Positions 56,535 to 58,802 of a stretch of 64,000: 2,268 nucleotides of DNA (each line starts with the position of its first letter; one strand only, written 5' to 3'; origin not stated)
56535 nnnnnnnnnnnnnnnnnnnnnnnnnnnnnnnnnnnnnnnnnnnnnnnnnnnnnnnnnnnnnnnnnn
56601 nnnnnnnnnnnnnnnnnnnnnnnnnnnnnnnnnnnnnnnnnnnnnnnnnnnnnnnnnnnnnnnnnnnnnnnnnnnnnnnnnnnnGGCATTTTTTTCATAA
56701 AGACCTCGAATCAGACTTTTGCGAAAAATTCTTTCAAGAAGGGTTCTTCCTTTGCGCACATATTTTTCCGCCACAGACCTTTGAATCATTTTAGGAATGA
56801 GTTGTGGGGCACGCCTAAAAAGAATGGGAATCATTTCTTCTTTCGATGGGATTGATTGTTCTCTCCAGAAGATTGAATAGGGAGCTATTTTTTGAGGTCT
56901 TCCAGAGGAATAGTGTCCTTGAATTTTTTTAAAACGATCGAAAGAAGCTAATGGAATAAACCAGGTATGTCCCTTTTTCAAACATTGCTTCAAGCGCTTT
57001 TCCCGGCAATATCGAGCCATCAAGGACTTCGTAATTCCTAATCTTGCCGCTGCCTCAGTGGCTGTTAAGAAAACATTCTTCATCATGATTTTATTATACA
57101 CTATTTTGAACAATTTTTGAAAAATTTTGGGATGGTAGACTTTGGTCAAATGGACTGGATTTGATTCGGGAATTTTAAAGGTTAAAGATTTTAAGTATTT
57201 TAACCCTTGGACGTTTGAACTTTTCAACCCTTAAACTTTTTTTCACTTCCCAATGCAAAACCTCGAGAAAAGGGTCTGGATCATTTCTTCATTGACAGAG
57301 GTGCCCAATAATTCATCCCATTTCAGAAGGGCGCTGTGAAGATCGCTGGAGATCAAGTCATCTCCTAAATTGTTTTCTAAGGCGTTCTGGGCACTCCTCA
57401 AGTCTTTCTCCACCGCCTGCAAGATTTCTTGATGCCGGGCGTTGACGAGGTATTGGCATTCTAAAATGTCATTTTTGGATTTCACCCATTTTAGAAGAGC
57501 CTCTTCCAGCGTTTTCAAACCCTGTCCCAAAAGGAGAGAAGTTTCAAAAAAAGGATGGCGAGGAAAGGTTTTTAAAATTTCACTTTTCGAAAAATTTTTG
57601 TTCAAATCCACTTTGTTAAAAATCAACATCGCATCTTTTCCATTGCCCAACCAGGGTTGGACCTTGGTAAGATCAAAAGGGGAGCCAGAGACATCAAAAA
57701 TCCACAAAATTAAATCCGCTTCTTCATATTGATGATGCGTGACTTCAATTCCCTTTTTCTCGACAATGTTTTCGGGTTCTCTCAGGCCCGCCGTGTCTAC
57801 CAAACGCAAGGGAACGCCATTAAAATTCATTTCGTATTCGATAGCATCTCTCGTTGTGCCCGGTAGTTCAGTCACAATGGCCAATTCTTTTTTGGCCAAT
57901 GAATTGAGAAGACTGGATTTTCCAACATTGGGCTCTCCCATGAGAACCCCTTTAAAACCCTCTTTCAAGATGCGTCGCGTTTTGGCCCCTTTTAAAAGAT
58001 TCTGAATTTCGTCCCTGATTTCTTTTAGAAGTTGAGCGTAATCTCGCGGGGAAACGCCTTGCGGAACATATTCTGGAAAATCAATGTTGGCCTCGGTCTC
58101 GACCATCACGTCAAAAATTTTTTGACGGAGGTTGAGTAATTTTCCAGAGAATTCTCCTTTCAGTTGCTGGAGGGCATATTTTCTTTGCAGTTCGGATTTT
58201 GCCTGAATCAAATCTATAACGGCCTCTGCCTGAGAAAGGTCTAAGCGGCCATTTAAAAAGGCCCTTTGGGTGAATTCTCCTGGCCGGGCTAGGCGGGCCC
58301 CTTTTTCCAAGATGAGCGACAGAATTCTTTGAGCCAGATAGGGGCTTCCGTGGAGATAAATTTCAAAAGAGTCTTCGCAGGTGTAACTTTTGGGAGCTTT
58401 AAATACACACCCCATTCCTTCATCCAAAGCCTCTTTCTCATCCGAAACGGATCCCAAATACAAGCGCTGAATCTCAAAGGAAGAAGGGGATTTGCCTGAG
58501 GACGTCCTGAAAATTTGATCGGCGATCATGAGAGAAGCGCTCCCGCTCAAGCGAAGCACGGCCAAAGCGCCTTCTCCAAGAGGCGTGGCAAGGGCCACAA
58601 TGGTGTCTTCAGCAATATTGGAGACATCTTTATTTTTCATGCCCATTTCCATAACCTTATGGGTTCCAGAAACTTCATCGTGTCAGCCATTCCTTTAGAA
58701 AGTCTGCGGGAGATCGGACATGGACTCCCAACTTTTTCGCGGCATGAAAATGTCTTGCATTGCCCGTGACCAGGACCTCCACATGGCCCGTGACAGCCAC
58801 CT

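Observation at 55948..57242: AbiE-like two-gene module (HTH regulator plus AbiEii/DUF1814 nucleotidyltransferase) inserted between mnmG and mnmE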

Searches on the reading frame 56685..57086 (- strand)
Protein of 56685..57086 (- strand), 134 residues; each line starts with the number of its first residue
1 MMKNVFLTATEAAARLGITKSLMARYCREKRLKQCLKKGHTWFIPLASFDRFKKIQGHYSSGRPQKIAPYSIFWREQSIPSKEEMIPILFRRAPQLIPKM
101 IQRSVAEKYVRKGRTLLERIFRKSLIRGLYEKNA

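Call 11: find_homologous_proteins(query=window:56685-57086:-, max_evalue=0.001)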
Query seq(134 aa) (134 aa): 3 proteins with E <= 0.001 among 19 candidates.
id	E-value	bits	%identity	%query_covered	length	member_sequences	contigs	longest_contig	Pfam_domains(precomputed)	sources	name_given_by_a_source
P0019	2.6e-81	288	99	100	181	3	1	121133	PF12728.14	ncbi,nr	ncbi:MAG: helix-turn-helix domain-containing protein [Chlamydiae bacterium]|nr:helix-turn-helix doma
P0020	1.5e-66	240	83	99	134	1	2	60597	PF12728.14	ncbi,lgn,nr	ncbi:MAG: helix-turn-helix domain-containing protein [Chlamydiae bacterium]|nr:helix-turn-helix doma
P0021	7.6e-39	151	55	99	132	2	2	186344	PF12728.14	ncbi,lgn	-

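Call 18: search_solved_structures(query=window:56685-57086:-, max_evalue=10, show_alignments=2)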
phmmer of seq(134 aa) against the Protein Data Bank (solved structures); distinct sequences matched with E-value up to 10: 1.
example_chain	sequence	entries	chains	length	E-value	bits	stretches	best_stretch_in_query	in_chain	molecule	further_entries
3v3w_A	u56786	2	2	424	0.74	13.4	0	66-85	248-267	Starvation sensing protein rspA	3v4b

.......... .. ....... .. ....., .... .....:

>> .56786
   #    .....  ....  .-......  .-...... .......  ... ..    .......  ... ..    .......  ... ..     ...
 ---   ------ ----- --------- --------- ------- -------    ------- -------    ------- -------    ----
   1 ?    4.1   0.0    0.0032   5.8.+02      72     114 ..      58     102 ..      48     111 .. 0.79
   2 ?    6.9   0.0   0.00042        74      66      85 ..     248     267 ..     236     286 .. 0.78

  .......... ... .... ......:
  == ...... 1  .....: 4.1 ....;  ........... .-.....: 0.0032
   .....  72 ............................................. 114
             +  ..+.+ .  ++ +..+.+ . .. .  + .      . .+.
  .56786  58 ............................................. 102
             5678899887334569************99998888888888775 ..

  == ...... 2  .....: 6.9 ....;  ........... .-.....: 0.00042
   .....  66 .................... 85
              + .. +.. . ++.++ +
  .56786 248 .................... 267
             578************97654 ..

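Call 50: predict_structure(alignment_id=A5)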
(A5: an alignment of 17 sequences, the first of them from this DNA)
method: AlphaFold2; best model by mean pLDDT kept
length: 134 residues; sequences in the alignment: 17
mean_pLDDT: 85.2   pTM: 0.46
mean pLDDT of the five models: 85.2, 83.8, 83.8, 83.7, 78.9
residues with pLDDT >= 90: 80; 70-90: 36; 50-70: 11; < 50: 7
segments of 3 or more residues with pLDDT < 50: 63-67
pLDDT, mean of each block of 10 residues (from residue 1): 75 92 91 89 92 78 51 83 90 91 93 94 94 77
secondary structure, 60 per line:
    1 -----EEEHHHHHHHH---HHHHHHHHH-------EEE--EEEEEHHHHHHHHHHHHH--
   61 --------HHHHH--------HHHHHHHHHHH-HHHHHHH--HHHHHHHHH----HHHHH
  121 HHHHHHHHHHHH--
elements in order: E6-8 H9-16 H20-28 E36-38 E41-45 H46-58 H69-73 H82-92 H94-100 H103-111 H116-132

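Call 78: search_protein_families(library=pfam, alignment_id=A5, max_evalue=1)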
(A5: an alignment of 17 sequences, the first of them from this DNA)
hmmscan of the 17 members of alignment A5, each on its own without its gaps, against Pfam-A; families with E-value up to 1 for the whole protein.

A. member 1, seq(134 aa): 4 families
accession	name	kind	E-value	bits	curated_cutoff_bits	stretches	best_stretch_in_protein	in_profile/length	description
PF12728.13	HTH_17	-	3.8e-08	33.9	27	1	6-53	1-47/51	Helix-turn-helix domain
PF20038.5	HTH_59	-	0.012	16.1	27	1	6-48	7-56/66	Helix-turn-helix domain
PF02042.20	RWP-RK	-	0.017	15.4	29.3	1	7-32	13-38/49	RWP-RK domain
PF13560.12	HTH_31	-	0.056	14.2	27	1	7-31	15-39/64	Helix-turn-helix domain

B. families by the number of members that match (of 17 scanned): 12 families
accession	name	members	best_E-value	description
PF12728.13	HTH_17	14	4.9e-11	Helix-turn-helix domain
PF20038.5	HTH_59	7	0.0021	Helix-turn-helix domain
PF13560.12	HTH_31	5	0.011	Helix-turn-helix domain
PF02042.20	RWP-RK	4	0.0023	RWP-RK domain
PF17194.10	AbiEi_3_N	1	0.022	Transcriptional regulator, AbiEi antitoxin N-terminal domain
PF13770.11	DUF4169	1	0.04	Domain of unknown function (DUF4169)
PF21531.3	Rv2175c_wHTH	1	0.047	DNA-binding protein Rv2175c, wHTH domain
PF10743.14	Phage_Cox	1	0.049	Regulatory phage protein cox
PF13338.12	AbiEi_4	1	0.14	Transcriptional regulator, AbiEi antitoxin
PF08638.16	Med14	1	0.16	Mediator complex subunit MED14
PF11256.13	SAV0927-like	1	0.2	SAV0927-like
PF02178.24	AT_hook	1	0.49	AT hook motif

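Call 81: fold_search(model_id=the predicted structure, library=pdb)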
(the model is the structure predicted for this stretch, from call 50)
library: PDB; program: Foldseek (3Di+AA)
matches with E <= 10: 706; with E <= 0.001: 0
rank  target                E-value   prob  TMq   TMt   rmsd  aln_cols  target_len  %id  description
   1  5c8f                  5.6e-02  0.92  0.36  0.19  15.9       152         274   14  Crystal structure of light-exposed full-length Thermus thermophilus CarH bound to cobalamin (released 2015-09-30)
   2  5c8d_F                1.1e-01  0.84  0.36  0.19  17.0       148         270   15  Crystal structure of full-length Thermus thermophilus CarH bound to adenosylcobalamin (dark state) (released 2015-09-30)
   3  6o8k                  1.1e-01  0.90  0.24  0.32   6.1        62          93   16  Crystal Structure of apo and reduced Sulfide-responsive transcriptional repressor (SqrR) from Rhodobacter capsulatus. (released 2020-04-01)
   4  4p0y_A                1.2e-01  1.00  0.33  0.39   1.7        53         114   30  Structure of the double stranded DNA binding type IV secretion protein TraN from Enterococcus (released 2014-07-30)
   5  5c8e_C                1.2e-01  0.84  0.38  0.20  16.2       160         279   15  Crystal structure of Thermus thermophilus CarH bound to adenosylcobalamin and a 26-bp DNA segment (released 2015-09-30)
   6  5c8e_G                1.2e-01  0.80  0.37  0.19  15.4       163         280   14  Crystal structure of Thermus thermophilus CarH bound to adenosylcobalamin and a 26-bp DNA segment (released 2015-09-30)
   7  4p0z                  1.3e-01  1.00  0.34  0.39   1.7        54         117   30  Structure of the double stranded DNA binding type IV secretion protein TraN from Enterococcus (released 2014-07-30)
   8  8dgl_B                1.6e-01  1.00  0.32  0.57   2.8        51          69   18  Crystal Structure of the RdfS Excisionase (released 2022-10-05)
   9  6ama_B                1.7e-01  1.00  0.35  0.79   1.3        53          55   17  Structure of S. coelicolor/S. venezuelae BldC-smeA-ssfA complex to 3.09 Angstrom (released 2018-03-28)
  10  5c8d_D                1.7e-01  0.63  0.33  0.18  11.4       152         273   14  Crystal structure of full-length Thermus thermophilus CarH bound to adenosylcobalamin (dark state) (released 2015-09-30)
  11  5d8c_B                2.0e-01  0.89  0.36  0.37  19.2       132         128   11  Crystal structure of HiNmlR, a MerR family regulator lacking the sensor domain, bound to promoter DNA (released 2016-06-29)
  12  5d90_C                2.0e-01  0.72  0.30  0.30  19.3       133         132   11  Crystal structure of HiNmlR, a MerR family regulator lacking the sensor domain, bound to promoter DNA (released 2016-06-29)
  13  4omz_C                2.1e-01  0.90  0.26  0.33   4.4        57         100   18  Crystal Structure of NolR from Sinorhizobium fredii (released 2014-04-16)
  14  3jth_B                2.1e-01  0.69  0.24  0.32   6.3        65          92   20  Crystal structure of a transcriptional regulator HlyU from Vibrio vulnificus CMCP6 (released 2010-03-16)
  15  5x11_H                2.1e-01  0.28  0.25  0.21  21.1       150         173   10  Crystal structure of Bacillus subtilis PadR in complex with operator DNA (released 2017-11-22)
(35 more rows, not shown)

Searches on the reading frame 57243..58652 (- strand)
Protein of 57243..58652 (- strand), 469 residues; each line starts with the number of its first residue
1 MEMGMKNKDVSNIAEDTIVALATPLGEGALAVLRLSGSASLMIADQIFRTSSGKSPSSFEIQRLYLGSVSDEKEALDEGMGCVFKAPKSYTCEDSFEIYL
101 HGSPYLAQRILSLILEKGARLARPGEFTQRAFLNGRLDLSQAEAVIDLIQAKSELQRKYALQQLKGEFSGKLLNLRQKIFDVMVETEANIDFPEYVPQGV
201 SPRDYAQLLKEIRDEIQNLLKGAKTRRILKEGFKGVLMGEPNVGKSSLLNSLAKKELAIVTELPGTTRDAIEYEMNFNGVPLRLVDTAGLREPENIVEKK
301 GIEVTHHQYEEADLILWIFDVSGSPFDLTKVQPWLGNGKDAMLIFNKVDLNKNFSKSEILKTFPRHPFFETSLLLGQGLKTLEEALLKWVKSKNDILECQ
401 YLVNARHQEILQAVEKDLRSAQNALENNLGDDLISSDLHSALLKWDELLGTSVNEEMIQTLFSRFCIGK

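Call 3: search_protein_families(library=pfam, proteins=[window:57243-58652:-], max_evalue=0.1)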
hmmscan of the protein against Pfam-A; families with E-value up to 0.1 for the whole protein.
window:57243-58652:- (469 aa): 9 families
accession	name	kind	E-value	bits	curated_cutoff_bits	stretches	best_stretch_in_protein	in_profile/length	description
PF12631.12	MnmE_helical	-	3.7e-51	174.7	40.1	1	139-466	1-211/211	MnmE helical domain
PF10396.14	TrmE_N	-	4.6e-38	130.5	29.8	1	17-136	1-117/117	GTP-binding protein TrmE N-terminus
PF01926.29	MMR_HSR1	-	4e-23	82.1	21.9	1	236-347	3-113/113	50S ribosome-binding GTPase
PF02421.24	FeoB_N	-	5.5e-09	36.2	27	1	236-352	4-119/156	Ferrous iron transport protein B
PF00071.28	Ras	-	1.1e-05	25.6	21.6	1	234-381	1-151/162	Ras family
PF00350.29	Dynamin_N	-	9.6e-05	22.9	27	1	237-268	3-34/168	Dynamin family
PF03193.22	RsgA_GTPase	-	0.00052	20.3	30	1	229-292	104-170/174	RsgA GTPase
PF08477.19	Roc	-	0.011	16.4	27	1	236-337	3-101/119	Ras of Complex, Roc, domain of DAPkinase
PF04548.22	AIG1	-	0.077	12.7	27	0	236-306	4-75/212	AIG1 family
